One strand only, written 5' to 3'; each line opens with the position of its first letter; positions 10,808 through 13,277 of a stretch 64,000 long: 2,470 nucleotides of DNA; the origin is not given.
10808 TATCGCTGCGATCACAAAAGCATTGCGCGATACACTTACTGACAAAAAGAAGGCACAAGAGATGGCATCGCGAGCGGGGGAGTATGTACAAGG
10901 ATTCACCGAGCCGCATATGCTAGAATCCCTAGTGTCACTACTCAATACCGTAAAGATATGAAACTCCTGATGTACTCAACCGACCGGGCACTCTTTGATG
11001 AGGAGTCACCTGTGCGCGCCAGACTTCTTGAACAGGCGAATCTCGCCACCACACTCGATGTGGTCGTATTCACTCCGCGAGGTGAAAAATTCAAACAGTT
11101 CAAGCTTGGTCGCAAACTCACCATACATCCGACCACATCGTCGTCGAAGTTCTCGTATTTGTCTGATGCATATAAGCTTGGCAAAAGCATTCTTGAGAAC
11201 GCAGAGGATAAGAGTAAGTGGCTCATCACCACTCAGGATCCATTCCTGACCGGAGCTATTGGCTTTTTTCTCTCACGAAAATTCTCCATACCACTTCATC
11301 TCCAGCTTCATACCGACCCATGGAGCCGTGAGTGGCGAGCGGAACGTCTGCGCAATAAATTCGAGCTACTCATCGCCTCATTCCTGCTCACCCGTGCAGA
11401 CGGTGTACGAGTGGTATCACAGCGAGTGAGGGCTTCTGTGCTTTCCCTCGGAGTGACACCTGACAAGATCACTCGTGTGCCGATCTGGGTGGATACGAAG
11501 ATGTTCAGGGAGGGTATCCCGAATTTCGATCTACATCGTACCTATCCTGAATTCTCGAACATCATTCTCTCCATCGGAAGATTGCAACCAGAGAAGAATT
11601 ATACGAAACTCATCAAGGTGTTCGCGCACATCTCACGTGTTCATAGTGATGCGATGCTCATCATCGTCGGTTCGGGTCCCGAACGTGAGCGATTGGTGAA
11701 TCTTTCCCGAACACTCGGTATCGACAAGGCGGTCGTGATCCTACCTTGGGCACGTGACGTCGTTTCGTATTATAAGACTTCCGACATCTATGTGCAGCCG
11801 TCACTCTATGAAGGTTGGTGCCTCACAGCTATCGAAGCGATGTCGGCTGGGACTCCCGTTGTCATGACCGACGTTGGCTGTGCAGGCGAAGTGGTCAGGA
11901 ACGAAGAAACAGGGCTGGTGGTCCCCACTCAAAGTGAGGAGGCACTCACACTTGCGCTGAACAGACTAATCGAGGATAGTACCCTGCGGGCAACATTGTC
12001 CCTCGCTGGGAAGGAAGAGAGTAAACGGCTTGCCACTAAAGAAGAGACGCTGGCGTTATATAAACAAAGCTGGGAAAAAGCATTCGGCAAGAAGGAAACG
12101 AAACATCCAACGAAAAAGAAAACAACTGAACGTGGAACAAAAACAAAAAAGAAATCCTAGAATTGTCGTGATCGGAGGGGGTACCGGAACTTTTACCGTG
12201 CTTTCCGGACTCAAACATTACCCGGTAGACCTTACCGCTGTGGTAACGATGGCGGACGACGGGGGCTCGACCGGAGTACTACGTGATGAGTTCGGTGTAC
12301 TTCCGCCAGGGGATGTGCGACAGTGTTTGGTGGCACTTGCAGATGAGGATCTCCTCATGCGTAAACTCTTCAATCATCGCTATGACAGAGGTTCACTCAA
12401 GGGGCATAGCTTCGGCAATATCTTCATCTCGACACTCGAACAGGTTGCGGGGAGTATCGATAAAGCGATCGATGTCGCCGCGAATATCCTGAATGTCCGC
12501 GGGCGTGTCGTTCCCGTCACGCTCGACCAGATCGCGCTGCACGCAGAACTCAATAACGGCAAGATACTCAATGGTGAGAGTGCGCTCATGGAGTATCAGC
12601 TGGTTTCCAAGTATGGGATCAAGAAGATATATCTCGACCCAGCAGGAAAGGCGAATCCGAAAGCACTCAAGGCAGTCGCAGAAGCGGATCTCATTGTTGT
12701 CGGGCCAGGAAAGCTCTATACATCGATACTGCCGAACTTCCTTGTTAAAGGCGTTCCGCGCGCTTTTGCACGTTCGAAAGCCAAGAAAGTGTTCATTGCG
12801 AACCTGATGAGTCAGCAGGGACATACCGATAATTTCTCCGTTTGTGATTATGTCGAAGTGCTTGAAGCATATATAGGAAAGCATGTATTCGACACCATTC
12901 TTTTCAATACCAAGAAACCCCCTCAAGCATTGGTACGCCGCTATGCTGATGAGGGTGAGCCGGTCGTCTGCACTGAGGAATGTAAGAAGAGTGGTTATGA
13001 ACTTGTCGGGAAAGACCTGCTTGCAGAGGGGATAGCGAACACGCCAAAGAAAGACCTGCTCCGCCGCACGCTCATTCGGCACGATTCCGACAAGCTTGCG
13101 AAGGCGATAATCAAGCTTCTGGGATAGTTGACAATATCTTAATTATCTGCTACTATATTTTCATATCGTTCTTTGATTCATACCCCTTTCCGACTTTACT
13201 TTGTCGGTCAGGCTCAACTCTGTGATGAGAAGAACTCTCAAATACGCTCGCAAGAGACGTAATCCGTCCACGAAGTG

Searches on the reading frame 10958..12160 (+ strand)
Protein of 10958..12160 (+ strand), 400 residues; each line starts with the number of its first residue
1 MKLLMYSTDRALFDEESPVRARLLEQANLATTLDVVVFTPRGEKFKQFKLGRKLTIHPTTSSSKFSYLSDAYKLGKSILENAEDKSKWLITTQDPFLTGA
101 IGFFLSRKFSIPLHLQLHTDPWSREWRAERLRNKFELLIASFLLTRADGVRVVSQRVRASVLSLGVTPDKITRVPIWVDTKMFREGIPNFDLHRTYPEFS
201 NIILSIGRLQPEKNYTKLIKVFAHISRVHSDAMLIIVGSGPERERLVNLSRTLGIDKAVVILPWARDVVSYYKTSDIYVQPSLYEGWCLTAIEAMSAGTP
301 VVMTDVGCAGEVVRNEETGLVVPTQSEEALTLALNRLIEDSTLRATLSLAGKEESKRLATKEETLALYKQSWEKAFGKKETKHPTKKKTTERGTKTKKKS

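Call 12: find_encoding_contigs(protein=window:10958-12160:+, flank=10000, max_places=2)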
Protein window:10958-12160:+ (400 aa): no gene with exactly this product is on record in the collection.

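Call 15: search_protein_families(library=pfam, proteins=[window:10958-12160:+], max_evalue=0.001)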
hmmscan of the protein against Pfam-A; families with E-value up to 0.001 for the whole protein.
window:10958-12160:+ (400 aa): 5 families
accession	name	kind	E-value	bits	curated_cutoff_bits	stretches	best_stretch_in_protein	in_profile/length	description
PF00534.26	Glycos_transf_1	-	1.5e-42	145.5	26.4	1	200-353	15-171/172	Glycosyl transferases group 1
PF13692.12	Glyco_trans_1_4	-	7.7e-34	117.4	27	1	201-340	2-142/142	Glycosyl transferases group 1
PF13439.12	Glyco_transf_4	-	9.9e-10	39.1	28.5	1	34-181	21-169/170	Glycosyltransferase Family 4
PF20706.3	GT4-conflict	-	2.9e-09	36.8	26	1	191-328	187-340/385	Family 4 Glycosyltransferase in conflict systems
PF13579.12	Glyco_trans_4_4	-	1.5e-08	35.5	29.7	1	89-177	74-158/158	Glycosyl transferase 4-like domain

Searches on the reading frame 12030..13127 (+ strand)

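Call 16: search_protein_families(library=pfam, proteins=[window:12030-13127:+], max_evalue=0.001)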
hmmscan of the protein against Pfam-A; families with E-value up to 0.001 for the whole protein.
window:12030-13127:+ (365 aa): 1 family
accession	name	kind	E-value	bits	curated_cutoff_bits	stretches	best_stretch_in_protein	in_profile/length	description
PF01933.23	CofD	-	5.8e-94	315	30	1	45-330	1-289/290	2-phospho-L-lactate transferase CofD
